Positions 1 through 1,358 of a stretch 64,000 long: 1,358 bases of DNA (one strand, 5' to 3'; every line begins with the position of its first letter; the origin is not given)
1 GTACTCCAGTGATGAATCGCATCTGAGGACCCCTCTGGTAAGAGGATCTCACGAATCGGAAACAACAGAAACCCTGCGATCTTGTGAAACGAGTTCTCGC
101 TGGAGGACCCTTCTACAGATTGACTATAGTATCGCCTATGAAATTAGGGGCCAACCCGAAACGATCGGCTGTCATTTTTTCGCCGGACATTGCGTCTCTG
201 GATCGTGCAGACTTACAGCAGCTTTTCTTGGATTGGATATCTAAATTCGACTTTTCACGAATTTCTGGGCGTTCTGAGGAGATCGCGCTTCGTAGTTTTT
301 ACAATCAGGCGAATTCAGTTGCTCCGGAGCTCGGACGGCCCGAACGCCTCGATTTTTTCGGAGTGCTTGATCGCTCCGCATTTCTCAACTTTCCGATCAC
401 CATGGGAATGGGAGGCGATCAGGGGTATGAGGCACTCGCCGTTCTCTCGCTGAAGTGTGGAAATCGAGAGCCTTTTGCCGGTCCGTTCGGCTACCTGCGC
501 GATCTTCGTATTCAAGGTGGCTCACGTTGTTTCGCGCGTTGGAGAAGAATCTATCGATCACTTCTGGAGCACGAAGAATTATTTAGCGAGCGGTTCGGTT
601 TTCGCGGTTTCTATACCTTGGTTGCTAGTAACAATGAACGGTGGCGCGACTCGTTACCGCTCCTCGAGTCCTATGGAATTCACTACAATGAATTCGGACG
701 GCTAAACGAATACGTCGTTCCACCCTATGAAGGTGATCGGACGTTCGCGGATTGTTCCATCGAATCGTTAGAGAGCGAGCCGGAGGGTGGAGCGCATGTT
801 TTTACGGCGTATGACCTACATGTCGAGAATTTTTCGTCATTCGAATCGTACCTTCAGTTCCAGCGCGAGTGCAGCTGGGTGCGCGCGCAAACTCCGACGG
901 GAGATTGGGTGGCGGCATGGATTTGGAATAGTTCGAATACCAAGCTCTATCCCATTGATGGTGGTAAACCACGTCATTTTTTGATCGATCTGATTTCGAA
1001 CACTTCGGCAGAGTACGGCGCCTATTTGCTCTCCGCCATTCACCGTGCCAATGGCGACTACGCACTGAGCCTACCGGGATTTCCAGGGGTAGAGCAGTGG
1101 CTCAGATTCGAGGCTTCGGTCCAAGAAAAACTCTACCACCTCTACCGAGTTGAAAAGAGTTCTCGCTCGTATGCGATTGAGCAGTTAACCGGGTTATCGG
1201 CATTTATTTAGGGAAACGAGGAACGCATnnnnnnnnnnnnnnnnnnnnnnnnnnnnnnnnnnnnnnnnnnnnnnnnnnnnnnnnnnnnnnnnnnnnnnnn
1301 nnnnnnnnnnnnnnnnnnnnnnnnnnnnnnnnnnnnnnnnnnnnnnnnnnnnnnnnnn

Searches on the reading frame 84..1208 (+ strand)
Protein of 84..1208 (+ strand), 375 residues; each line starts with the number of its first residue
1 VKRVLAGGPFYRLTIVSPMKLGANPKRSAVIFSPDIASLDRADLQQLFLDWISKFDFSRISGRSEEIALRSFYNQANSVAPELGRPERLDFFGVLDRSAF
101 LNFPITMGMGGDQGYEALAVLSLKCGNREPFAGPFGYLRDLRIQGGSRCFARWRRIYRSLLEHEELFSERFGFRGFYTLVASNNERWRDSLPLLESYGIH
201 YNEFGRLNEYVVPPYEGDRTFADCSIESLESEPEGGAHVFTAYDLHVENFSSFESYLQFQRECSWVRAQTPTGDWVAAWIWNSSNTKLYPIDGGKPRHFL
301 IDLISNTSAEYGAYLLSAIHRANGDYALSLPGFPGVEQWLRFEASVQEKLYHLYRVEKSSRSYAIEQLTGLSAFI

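Call 4: search_protein_families(library=pfam, proteins=[window:84-1208:+], max_evalue=1)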
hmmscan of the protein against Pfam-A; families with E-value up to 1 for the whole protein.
window:84-1208:+ (375 aa): 0 families

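Call 5: search_protein_families(library=ncbifam, proteins=[window:84-1208:+], max_evalue=1)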
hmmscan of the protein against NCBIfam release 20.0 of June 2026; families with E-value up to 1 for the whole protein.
window:84-1208:+ (375 aa): 0 families

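Call 39: find_homologous_proteins(query=window:84-1208:+)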
Query window:84-1208:+ (375 aa): 1 proteins with E <= 0.001 among 2693 candidates.
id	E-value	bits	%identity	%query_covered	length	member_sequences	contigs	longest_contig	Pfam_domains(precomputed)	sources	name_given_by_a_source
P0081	5.0e-243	824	100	95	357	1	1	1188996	-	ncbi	-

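Call 53: search_solved_structures(query=window:84-1208:+, max_evalue=10)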
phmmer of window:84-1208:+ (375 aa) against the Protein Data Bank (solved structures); distinct sequences matched with E-value up to 10: 6.
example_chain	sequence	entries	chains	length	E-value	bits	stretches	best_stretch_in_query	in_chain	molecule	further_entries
2uvg_A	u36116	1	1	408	0.7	11.9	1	227-290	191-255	ABC TYPE PERIPLASMIC SUGAR-BINDING PROTEIN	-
2uvh_A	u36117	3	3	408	0.75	11.8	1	227-290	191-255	ABC TYPE PERIPLASMIC SUGAR-BINDING PROTEIN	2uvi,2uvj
3ed3_A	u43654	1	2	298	0.99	11.4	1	21-64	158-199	Protein disulfide-isomerase MPD1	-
4mn7_A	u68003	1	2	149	1.1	11.2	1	257-303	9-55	Putative uncharacterized protein Ta0848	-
3u1o_A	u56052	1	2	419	1.1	11.2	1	230-290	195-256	De Novo design cysteine esterase ECH19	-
4mmn_A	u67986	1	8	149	1.3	11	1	257-303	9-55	Putative uncharacterized protein Ta0848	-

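Call 66: search_protein_representatives(protein=P0081)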
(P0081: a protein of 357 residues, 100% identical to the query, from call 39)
Query: 357 residues. Proteins with E-value up to 0.001 (for the whole library): 4; up to 1e-10: 1; up to 1e-30: 1. The best 4 are listed.
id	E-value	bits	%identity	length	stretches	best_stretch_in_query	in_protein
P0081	1.2e-243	823.9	100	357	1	1-357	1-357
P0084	1.1e-04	37.6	25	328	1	34-196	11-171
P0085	1.2e-04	37.6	29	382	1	32-173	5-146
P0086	2.5e-04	36.5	33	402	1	41-168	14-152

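Call 67: search_protein_families(library=pfam, proteins=[P0084, P0085, P0086, P0081], max_evalue=1)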
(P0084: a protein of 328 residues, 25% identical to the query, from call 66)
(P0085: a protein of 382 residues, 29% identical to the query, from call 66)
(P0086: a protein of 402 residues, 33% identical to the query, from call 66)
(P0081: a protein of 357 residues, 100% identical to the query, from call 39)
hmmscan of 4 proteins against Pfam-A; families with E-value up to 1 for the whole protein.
P0084 (328 aa): 0 families

P0085 (382 aa): 0 families

P0086 (402 aa): 0 families

P0081 (357 aa): 0 families

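Call 75: predict_structure(alignment_id=A5)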
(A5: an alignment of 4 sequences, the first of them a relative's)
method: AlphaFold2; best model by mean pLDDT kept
length: 357 residues; sequences in the alignment: 4
mean_pLDDT: 49.8   pTM: 0.45
mean pLDDT of the five models: 49.8, 45.9, 45.9, 44.7, 42.9
residues with pLDDT >= 90: 0; 70-90: 79; 50-70: 54; < 50: 224
segments of 3 or more residues with pLDDT < 50: 1-19, 59-80, 110-112, 163-165, 184-357
pLDDT, mean of each block of 10 residues (from residue 1): 34 40 79 87 77 62 39 47 76 65 68 63 63 76 79 72 52 55 46 31 30 36 34 37 39 44 34 38 38 40 37 35 35 30 35 34
secondary structure, 60 per line:
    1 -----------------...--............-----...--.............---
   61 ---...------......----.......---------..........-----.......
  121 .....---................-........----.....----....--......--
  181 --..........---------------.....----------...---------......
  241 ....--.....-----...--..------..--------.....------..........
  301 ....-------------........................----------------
elements in order: H23-34 E40-42 H45-57 H73-78 E83-89 E99-108 E114-125 H129-144 H146-153 E158-162 H167-170 H173-178 E183-185 H186-192 H208-212 E223-225 H235-244 E247-251 E257-259 E280-284 H291-304 H318-341

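Call 77: fold_search(model_id=the predicted structure, library=pdb)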
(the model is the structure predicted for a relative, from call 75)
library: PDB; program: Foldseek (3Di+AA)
matches with E <= 10: 927; with E <= 0.001: 33
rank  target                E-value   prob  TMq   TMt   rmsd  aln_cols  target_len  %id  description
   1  2dxq_B                3.4e-05  1.00  0.26  0.55   8.5       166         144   16  Putative acetyltransferase from Agrobacterium tumefaciens str. C58 (released 2006-09-27)
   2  2b4b_B                6.4e-05  1.00  0.29  0.53   8.1       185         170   13  SSAT+COA+BE-3-3-3, K26R mutant (released 2006-01-17)
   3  2b5g_B                1.2e-04  1.00  0.28  0.53   7.9       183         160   12  Wild Type SSAT- 1.7A structure (released 2006-01-17)
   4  2dxq_A                1.3e-04  1.00  0.27  0.54   9.6       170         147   16  Putative acetyltransferase from Agrobacterium tumefaciens str. C58 (released 2006-09-27)
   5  1qsm_B                1.9e-04  1.00  0.29  0.59   8.3       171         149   13  Histone Acetyltransferase HPA2 from Saccharomyces Cerevisiae in Complex with Acetyl Coenzyme A (released 1999-12-22)
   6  3mgd_B                2.5e-04  1.00  0.28  0.57   4.5       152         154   15  Crystal Structure of predicted acetyltransferase with acetyl-CoA from Clostridium acetobutylicum at the resolution 1.9 (released 2010-04-28)
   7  3bj7_B                2.7e-04  1.00  0.27  0.53   9.5       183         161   14  Spermine/spermidine N1-acetyltransferase from mouse: Crystal structure of a ternary complex reveals solvent-mediated s (released 2008-09-16)
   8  1qsm_A                3.4e-04  1.00  0.29  0.60   8.3       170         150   12  Histone Acetyltransferase HPA2 from Saccharomyces Cerevisiae in Complex with Acetyl Coenzyme A (released 1999-12-22)
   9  3i3g_A                3.6e-04  1.00  0.28  0.58   5.0       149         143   17  Crystal Structure of Trypanosoma brucei N-acetyltransferase (Tb11.01.2886) at 1.86A (released 2009-08-11)
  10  3fb3_A                3.6e-04  1.00  0.27  0.57   5.5       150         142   15  Crystal Structure of Trypanosoma Brucei Acetyltransferase, Tb11.01.2886 (released 2008-11-25)
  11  3bj7_A                3.9e-04  1.00  0.27  0.51   9.9       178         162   16  Spermine/spermidine N1-acetyltransferase from mouse: Crystal structure of a ternary complex reveals solvent-mediated s (released 2008-09-16)
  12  3bj8_B                4.1e-04  1.00  0.27  0.53   9.5       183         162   14  Spermine/spermidine N1-acetyltransferase from mouse: Crystal structure of a ternary complex reveals solvent-mediated s (released 2008-09-16)
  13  1qsm_D                4.4e-04  1.00  0.27  0.56   8.4       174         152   10  Histone Acetyltransferase HPA2 from Saccharomyces Cerevisiae in Complex with Acetyl Coenzyme A (released 1999-12-22)
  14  4e0a_A                4.4e-04  1.00  0.25  0.49   6.1       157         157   12  Crystal Structure of the mutant F44R BH1408 protein from Bacillus halodurans, Northeast Structural Genomics Consortium (released 2012-05-02)
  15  2fe7_A                4.6e-04  1.00  0.26  0.50  10.0       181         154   16  The crystal structure of a probable N-acetyltransferase from Pseudomonas aeruginosa (released 2006-01-24)
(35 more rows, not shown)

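Call 81: search_solved_structures(query=A4, max_evalue=10)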
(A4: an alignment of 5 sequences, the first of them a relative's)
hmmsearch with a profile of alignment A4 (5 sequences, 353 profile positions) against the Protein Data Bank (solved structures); distinct sequences matched with E-value up to 10: 1.
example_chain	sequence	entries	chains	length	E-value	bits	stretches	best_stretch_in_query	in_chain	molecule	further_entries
3zd8_A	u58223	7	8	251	0.98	12.3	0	127-170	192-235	PROTEIN XNI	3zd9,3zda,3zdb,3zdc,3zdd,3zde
